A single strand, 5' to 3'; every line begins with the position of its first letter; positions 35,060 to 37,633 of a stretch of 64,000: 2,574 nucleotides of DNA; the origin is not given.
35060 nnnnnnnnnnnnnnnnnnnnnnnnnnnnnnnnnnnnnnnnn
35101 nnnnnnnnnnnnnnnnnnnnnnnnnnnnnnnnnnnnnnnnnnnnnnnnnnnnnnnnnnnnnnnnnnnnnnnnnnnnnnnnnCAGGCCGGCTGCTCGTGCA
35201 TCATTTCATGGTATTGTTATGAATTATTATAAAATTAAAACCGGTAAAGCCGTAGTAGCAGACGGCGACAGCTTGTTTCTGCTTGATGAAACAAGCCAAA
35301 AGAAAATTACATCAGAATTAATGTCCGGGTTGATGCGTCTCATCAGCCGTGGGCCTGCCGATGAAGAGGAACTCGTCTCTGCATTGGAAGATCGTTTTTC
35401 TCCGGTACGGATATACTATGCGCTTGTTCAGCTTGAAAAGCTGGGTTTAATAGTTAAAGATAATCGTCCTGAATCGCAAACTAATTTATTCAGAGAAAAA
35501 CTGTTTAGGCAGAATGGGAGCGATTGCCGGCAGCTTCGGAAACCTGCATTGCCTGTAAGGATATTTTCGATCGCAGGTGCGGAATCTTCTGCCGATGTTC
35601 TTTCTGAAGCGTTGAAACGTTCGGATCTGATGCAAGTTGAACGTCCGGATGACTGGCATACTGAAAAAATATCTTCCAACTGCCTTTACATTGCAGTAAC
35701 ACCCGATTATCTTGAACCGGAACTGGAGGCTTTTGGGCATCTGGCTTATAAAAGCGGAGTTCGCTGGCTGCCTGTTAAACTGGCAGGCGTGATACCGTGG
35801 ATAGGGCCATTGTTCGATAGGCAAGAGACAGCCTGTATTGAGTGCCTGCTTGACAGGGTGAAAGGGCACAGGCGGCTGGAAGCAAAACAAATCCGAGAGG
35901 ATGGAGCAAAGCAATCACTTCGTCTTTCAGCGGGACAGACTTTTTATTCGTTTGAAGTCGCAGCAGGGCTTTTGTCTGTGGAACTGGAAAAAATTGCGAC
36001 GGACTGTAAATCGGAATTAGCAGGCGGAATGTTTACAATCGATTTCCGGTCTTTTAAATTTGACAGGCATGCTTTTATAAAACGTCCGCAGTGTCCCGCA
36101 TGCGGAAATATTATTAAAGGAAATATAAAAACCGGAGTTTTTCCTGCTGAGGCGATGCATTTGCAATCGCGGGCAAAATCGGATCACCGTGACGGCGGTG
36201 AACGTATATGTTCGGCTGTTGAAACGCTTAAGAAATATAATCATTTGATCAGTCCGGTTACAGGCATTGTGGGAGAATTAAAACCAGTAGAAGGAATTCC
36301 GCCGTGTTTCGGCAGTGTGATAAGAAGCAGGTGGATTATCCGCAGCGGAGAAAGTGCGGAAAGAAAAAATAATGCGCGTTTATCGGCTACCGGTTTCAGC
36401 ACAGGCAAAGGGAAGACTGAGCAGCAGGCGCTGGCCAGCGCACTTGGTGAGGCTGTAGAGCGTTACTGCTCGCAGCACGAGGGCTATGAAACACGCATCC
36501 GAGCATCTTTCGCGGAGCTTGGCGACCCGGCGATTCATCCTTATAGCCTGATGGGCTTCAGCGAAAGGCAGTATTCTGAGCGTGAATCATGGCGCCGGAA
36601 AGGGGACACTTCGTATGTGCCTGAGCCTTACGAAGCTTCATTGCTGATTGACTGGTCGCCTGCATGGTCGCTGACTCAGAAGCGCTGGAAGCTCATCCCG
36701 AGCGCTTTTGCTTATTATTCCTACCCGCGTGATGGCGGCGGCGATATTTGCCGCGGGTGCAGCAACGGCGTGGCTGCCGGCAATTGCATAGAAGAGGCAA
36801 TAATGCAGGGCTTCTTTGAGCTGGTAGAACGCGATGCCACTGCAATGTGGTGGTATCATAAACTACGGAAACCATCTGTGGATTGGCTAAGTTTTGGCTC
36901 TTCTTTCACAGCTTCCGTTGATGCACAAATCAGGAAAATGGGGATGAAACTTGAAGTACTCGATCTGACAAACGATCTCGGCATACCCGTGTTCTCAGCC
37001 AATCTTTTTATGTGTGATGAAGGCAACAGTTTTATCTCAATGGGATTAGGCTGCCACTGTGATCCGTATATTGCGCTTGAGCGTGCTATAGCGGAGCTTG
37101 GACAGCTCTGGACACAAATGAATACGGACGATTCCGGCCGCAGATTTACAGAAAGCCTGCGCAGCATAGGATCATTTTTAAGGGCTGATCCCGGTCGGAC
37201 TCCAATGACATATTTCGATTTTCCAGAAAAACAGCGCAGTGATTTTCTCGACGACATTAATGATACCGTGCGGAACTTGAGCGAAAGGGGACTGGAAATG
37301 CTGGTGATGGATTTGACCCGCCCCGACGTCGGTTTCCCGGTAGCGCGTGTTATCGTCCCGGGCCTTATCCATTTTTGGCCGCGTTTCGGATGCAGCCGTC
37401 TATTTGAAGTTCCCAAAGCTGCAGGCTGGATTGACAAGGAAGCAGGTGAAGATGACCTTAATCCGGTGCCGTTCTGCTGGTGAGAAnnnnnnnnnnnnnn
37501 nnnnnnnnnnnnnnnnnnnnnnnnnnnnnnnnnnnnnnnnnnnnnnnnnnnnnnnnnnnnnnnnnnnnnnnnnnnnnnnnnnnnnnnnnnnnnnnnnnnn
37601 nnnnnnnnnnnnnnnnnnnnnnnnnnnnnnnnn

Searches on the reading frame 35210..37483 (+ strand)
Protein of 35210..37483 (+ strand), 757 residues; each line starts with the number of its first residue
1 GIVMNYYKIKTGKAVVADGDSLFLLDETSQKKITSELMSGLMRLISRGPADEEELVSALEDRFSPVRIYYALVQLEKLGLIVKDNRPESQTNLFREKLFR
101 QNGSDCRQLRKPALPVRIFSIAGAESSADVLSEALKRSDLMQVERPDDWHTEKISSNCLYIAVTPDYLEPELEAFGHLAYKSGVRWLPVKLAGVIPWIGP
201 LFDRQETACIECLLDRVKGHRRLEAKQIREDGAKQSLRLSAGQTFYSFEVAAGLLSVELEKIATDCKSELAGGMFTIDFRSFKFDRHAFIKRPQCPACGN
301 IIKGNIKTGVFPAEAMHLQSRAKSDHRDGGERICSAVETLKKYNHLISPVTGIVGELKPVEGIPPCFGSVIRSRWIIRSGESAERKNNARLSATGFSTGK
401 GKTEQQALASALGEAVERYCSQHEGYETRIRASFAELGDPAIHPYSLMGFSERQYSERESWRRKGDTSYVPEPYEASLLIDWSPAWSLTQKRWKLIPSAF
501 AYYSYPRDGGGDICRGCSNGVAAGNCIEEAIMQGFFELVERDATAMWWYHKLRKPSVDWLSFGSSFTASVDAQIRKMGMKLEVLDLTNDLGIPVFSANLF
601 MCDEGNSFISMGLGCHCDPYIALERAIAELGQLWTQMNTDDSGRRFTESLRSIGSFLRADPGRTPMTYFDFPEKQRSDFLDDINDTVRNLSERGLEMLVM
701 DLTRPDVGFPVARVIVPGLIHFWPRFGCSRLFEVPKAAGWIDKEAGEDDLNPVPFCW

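Call 10: search_protein_families(library=ncbifam, proteins=[window:35210-37483:+], max_evalue=0.01)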
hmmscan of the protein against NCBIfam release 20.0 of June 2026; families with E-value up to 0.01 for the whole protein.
window:35210-37483:+ (757 aa): 7 families
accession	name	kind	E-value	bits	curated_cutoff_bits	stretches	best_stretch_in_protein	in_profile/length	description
TIGR03604.1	TOMM_cyclo_SagD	subfamily_domain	1.7e-89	300.4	219.25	1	399-755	1-376/377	thiazole/oxazole-forming peptide maturase, SagD family component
TIGR03266.1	methan_mark_1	equivalog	6e-46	157.1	365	1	392-722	50-365/376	YcaO-related McrA-glycine thioamidation protein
TIGR03882.1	cyclo_dehyd_2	equivalog_domain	2.3e-34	119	36.9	1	185-354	2-164/164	TOMM precursor leader peptide-binding protein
TIGR00702.1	TIGR00702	domain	7.2e-34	117.5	75.65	1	392-719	46-364/377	YcaO-type kinase domain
NF040716.1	YcaO_for_S12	equivalog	2.4e-11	42.8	700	1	518-632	177-290/571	30S ribosomal protein S12 methylthiotransferase accessory factor YcaO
TIGR03549.1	TIGR03549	equivalog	7.3e-07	27.8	900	0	518-632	325-438/723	OsmC domain/YcaO domain-containing protein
TIGR03603.1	cyclo_dehy_ocin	subfamily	3.1e-06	27.1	187.65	1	188-303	184-300/319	thiazole/oxazole-forming peptide maturase, SagC family component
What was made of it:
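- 35219..37483 (+): Fused leader-binding (E1-like) / YcaO cyclodehydratase, 754 aa. TIGR03604 scores 300.4 bits (cut-off 219) and TIGR03882 scores 119 bits (cut-off 36.9) (call 10).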

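Call 11: search_protein_families(library=pfam, proteins=[window:35210-37483:+], max_evalue=0.01)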
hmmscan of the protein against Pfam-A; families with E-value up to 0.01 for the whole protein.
window:35210-37483:+ (757 aa): 1 family
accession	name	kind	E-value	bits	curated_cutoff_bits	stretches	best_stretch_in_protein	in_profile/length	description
PF02624.21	YcaO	-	1.9e-88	297.4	25.7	1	399-719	2-324/325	YcaO cyclodehydratase, ATP-ad Mg2+-binding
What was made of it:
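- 35219..37483 (+): PF02624 scores 297 bits (call 11).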

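Call 46: find_homologous_proteins(query=window:35219-37483:+, max_evalue=1e-30)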
Query window:35219-37483:+ (754 aa): 188 proteins with E <= 1e-30 among 8000 candidates; the best 120 are listed.
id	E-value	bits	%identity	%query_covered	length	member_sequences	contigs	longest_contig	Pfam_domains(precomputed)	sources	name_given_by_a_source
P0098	0.0e+0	1117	65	100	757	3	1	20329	PF02624.22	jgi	-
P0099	0.0e+0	1107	63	100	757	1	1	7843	PF02624.22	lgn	-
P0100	0.0e+0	1084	62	100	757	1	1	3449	PF02624.22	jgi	jgi:oxazoline/thiazoline synthase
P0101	0.0e+0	1074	61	100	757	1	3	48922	PF02624.22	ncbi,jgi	jgi:bacteriocin biosynthesis cyclodehydratase domain-containing protein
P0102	0.0e+0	1057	62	100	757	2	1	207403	PF02624.22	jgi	jgi:ribosomal protein S12 methylthiotransferase accessory factor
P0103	0.0e+0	1056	61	98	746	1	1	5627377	PF02624.22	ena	-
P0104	0.0e+0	1056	63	100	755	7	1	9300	PF02624.22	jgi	jgi:bacteriocin biosynthesis cyclodehydratase domain-containing protein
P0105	0.0e+0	1049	61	100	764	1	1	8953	PF02624.22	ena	-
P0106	0.0e+0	1046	60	100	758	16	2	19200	PF02624.22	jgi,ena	-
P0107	0.0e+0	1040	61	100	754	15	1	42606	PF02624.22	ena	-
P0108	0.0e+0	1038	61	100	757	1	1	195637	PF02624.22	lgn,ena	-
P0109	0.0e+0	1038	61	100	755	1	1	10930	PF02624.22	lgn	-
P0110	0.0e+0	1038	61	100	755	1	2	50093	PF02624.22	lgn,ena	-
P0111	0.0e+0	1029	59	100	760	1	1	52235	PF02624.22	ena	-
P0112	0.0e+0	1027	60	100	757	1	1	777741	PF02624.22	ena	-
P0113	0.0e+0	1021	60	97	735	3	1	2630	PF02624.22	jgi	-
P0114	0.0e+0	1021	60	100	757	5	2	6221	PF02624.22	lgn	-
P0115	0.0e+0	1019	60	100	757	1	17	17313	PF02624.22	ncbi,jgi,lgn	-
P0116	0.0e+0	1018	61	100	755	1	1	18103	PF02624.22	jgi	-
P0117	5.9e-297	1005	61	98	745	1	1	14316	PF02624.22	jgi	-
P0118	1.6e-296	1004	59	100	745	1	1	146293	PF02624.22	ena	-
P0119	1.3e-295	1001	58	100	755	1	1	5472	PF02624.22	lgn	-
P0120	6.5e-289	979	58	100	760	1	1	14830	PF02624.22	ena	-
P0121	2.1e-286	970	58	100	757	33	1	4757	PF02624.22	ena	-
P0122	4.6e-286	969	58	100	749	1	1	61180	PF02624.22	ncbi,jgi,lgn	ncbi:MAG TPA: TOMM precursor leader peptide-binding protein [Syntrophorhabdaceae bacterium]|jgi:ribo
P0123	4.3e-285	966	58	100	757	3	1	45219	PF02624.22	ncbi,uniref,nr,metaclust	ncbi:ribosomal protein S12 methylthiotransferase accessory factor [Syntrophus gentianae]|uniref:Ribo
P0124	6.8e-279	945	55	100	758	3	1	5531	PF02624.22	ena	-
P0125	1.1e-278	945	58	98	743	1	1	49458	PF02624.22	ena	-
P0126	1.7e-276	938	55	100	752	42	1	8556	PF02624.22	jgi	-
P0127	6.8e-267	906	66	79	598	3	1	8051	PF02624.22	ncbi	-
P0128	4.1e-260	883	69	72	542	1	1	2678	PF02624.22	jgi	-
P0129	2.7e-254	864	68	72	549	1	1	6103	PF02624.22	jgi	-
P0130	4.3e-245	834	49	100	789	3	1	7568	PF02624.22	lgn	-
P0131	6.1e-238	810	48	100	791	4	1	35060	PF02624.22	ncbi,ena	-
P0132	1.1e-196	674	44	98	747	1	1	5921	PF21084.3,PF02624.22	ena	-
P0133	1.4e-189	650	43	99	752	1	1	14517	PF21084.3,PF02624.22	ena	-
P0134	2.3e-185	636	44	98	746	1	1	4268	PF02624.22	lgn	-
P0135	6.9e-181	621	42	98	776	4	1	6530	PF02624.22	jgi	-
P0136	2.3e-177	610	42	98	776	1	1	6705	PF21084.3,PF02624.22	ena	-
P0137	1.4e-176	607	42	99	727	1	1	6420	PF02624.22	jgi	jgi:ribosomal protein S12 methylthiotransferase accessory factor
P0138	1.7e-169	584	41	100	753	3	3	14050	PF02624.22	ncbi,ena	-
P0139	6.2e-169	582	42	99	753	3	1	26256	PF02624.22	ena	-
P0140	3.6e-168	579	41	100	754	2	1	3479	PF02624.22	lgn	-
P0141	5.4e-166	572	41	100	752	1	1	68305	PF02624.22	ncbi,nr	ncbi:MAG: TOMM precursor leader peptide-binding protein [Desulfarculus sp.]|nr:TOMM precursor leader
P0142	6.7e-166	572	40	99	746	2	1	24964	PF21084.3,PF02624.22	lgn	-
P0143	2.5e-165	570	41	98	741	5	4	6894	PF02624.22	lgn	-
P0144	4.0e-165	569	41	99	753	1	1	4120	PF02624.22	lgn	-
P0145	9.2e-164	565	41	98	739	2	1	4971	PF21084.3,PF02624.22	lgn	-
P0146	1.9e-163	564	41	97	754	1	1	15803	PF21084.3,PF02624.22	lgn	-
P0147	2.9e-156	540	39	98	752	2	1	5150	PF02624.22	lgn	-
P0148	4.9e-148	513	54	61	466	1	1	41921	PF02624.22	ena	-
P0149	8.9e-130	452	43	70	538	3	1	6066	PF02624.22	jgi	jgi:ribosomal protein S12 methylthiotransferase accessory factor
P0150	5.0e-125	437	36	97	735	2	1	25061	PF21084.3,PF02624.22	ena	-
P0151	1.6e-124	435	37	93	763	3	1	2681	PF21084.3,PF02624.22,PF00899.28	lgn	-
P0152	3.5e-124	434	36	97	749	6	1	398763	PF21084.3,PF02624.22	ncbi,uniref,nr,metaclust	ncbi:hypothetical protein D187_002094 [Cystobacter fuscus DSM 2262]|uniref:YcaO domain-containing pr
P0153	1.2e-123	432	36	98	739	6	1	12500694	PF21084.3,PF02624.22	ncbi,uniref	ncbi:TOMM precursor leader peptide-binding protein [Sorangium sp. So ce854]|uniref:TOMM precursor le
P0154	3.6e-123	431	34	98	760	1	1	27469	PF21084.3,PF02624.22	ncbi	-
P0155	3.8e-123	430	34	100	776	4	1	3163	PF21084.3,PF02624.22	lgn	-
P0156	5.3e-123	430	34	98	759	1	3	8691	PF21084.3,PF02624.22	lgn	-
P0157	3.8e-122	427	35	98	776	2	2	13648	PF21084.3,PF02624.22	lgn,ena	-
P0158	8.8e-122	426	36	99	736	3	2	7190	PF21084.3,PF02624.22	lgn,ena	-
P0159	1.0e-121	426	35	98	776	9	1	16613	PF21084.3,PF02624.22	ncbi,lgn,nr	ncbi:MAG: adenylate cyclase [Oscillatoriales cyanobacterium]|nr:MAG: adenylate cyclase [Oscillatoria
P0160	1.4e-121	425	35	97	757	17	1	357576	PF21084.3,PF02624.22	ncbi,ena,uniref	ncbi:TOMM precursor leader peptide-binding protein [Moorena producens]|uniref:TOMM precursor leader 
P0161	1.8e-121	425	36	98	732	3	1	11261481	PF21084.3,PF02624.22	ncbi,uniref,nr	ncbi:hypothetical protein SOCEGT47_023420 [Sorangium cellulosum]|uniref:YcaO domain-containing prote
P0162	2.9e-121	424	34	99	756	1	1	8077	PF02624.22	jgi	jgi:oxazoline/thiazoline synthase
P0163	4.8e-120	420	35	98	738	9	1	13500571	PF21084.3,PF02624.22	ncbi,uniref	ncbi:TOMM precursor leader peptide-binding protein [Sorangium sp. So ce233]|uniref:TOMM precursor le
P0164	1.0e-119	419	34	99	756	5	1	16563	PF02624.22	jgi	jgi:oxazoline/thiazoline synthase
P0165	2.2e-119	418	34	100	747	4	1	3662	PF21084.3,PF02624.22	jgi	jgi:ribosomal protein S12 methylthiotransferase accessory factor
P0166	3.3e-119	417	35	98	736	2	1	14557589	PF21084.3,PF02624.22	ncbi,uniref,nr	ncbi:hypothetical protein SOCE26_023320 [Sorangium cellulosum]|uniref:YcaO domain-containing protein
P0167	3.6e-119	417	33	98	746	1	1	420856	PF21084.3,PF02624.22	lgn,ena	-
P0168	4.1e-119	417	33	98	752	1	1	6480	PF21084.3,PF02624.22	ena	-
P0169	5.1e-119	417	34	98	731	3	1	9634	PF02624.22,PF00899.28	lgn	-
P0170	5.7e-119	417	36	84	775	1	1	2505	PF21084.3,PF02624.22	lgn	-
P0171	9.5e-119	416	35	98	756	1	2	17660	PF21084.3,PF02624.22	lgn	-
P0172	3.2e-118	414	37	79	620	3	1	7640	PF02624.22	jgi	-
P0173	4.4e-118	414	35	98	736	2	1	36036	PF21084.3,PF02624.22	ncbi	-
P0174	6.3e-118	413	37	93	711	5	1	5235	PF02624.22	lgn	-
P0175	6.7e-118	413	34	98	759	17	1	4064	PF02624.22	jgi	jgi:oxazoline/thiazoline synthase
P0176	6.9e-117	410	33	97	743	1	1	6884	PF21084.3,PF02624.22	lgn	-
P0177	1.4e-115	405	34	99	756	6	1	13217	PF02624.22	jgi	jgi:oxazoline/thiazoline synthase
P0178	1.7e-115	405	36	79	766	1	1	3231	PF21084.3,PF02624.22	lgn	-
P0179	2.1e-115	405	34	98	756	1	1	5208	PF21084.3,PF02624.22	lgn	-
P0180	2.5e-114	401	37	79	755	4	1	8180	PF21084.3,PF02624.22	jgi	jgi:ribosomal protein S12 methylthiotransferase accessory factor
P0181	2.6e-114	401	32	98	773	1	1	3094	PF21084.3,PF02624.22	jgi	jgi:ribosomal protein S12 methylthiotransferase accessory factor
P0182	2.7e-114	401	34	97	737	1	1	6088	PF21084.3,PF02624.22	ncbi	-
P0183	9.1e-114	399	35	99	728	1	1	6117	PF21084.3,PF02624.22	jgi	jgi:ribosomal protein S12 methylthiotransferase accessory factor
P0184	1.1e-113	399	36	93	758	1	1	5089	PF21084.3,PF02624.22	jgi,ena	-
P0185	2.2e-113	398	35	99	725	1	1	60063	PF21084.3,PF02624.22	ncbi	-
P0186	2.9e-113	398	33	97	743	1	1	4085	PF21084.3,PF02624.22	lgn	-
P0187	3.3e-113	398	36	80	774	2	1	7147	PF21084.3,PF02624.22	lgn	-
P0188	3.9e-113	397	36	83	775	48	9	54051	PF21084.3,PF02624.22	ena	-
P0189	4.1e-113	397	33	98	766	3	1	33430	PF21084.3,PF02624.22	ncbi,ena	-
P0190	5.4e-113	397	34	98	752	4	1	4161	PF21084.3,PF02624.22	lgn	-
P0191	2.0e-112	395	37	79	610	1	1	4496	PF02624.22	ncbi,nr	ncbi:MAG: TOMM precursor leader peptide-binding protein, partial [Rhodoferax sp.]|nr:TOMM precursor 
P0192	3.9e-112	394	34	98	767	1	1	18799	PF21084.3,PF02624.22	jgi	-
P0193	6.7e-112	393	33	98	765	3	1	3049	PF21084.3,PF02624.22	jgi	jgi:ribosomal protein S12 methylthiotransferase accessory factor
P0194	3.2e-111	391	32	98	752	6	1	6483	PF21084.3,PF02624.22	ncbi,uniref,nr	ncbi:TOMM precursor leader peptide-binding protein [Argonema galeatum]|uniref:TOMM precursor leader 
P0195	2.1e-109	385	37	79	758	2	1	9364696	PF21084.3,PF02624.22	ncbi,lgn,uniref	ncbi:TOMM precursor leader peptide-binding protein [Kitasatospora sp. NBC_01539]|uniref:TOMM precurs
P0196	7.5e-109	383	33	98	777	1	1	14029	PF21084.3,PF02624.22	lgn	-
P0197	1.2e-108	383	37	79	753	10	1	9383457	PF21084.3,PF02624.22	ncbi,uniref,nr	ncbi:TOMM precursor leader peptide-binding protein [Kitasatospora sp. NBC_00240]|uniref:TOMM precurs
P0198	1.9e-108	382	38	79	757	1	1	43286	PF02624.22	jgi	jgi:bacteriocin biosynthesis cyclodehydratase domain-containing protein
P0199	3.3e-108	381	32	98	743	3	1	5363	PF21084.3,PF02624.22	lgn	-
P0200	3.5e-108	381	33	98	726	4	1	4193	PF21084.3,PF02624.22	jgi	jgi:ribosomal protein S12 methylthiotransferase accessory factor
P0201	3.9e-108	381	33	98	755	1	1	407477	PF21084.3,PF02624.22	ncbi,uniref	ncbi:TOMM precursor leader peptide-binding protein [Kitasatospora sp. NPDC101183]|uniref:TOMM precur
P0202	6.9e-108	380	33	99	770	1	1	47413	PF02624.22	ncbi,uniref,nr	ncbi:TOMM precursor leader peptide-binding protein [Amycolatopsis vastitatis]|uniref:YcaO domain-con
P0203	2.0e-107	379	36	79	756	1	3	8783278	PF21084.3,PF02624.22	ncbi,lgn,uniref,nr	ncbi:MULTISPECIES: TOMM precursor leader peptide-binding protein [Kitasatospora]|uniref:Putative ade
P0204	2.8e-107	378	32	98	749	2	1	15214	PF21084.3,PF02624.22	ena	-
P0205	2.9e-107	378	33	100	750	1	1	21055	PF21084.3,PF02624.22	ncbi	-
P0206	6.9e-107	377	36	79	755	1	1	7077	PF21084.3,PF02624.22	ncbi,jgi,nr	ncbi:MAG: TOMM precursor leader peptide-binding protein [Kitasatospora sp.]|jgi:ribosomal protein S1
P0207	9.1e-107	376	36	79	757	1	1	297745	PF21084.3,PF02624.22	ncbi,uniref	ncbi:TOMM precursor leader peptide-binding protein [Kitasatospora sp. NPDC001540]|uniref:TOMM precur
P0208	2.6e-106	375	34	98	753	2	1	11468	PF02624.22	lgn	-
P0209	9.3e-106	373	34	97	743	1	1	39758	PF02624.22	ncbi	-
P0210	2.2e-105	372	34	85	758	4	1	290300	PF02624.22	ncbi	ncbi:TOMM precursor leader peptide-binding protein [Streptomyces sp. NPDC003758]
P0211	5.4e-105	370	37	84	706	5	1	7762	PF02624.22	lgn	-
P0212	5.9e-105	370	35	79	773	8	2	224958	PF02624.22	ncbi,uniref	ncbi:TOMM precursor leader peptide-binding protein [Streptomyces coeruleofuscus]|uniref:TOMM leader 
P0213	8.9e-105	370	35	86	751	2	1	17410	PF02624.22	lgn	-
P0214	2.0e-104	369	32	98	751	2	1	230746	PF21084.3,PF02624.22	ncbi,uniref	ncbi:TOMM precursor leader peptide-binding protein [Kitasatospora sp. NPDC048365]|uniref:TOMM precur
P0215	2.3e-104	368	37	79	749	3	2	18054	PF21084.3,PF02624.22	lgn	-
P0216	4.6e-104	367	35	80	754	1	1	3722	PF21084.3,PF02624.22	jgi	jgi:bacteriocin biosynthesis cyclodehydratase domain-containing protein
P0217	9.1e-104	366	32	98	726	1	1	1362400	PF21084.3,PF02624.22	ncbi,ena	-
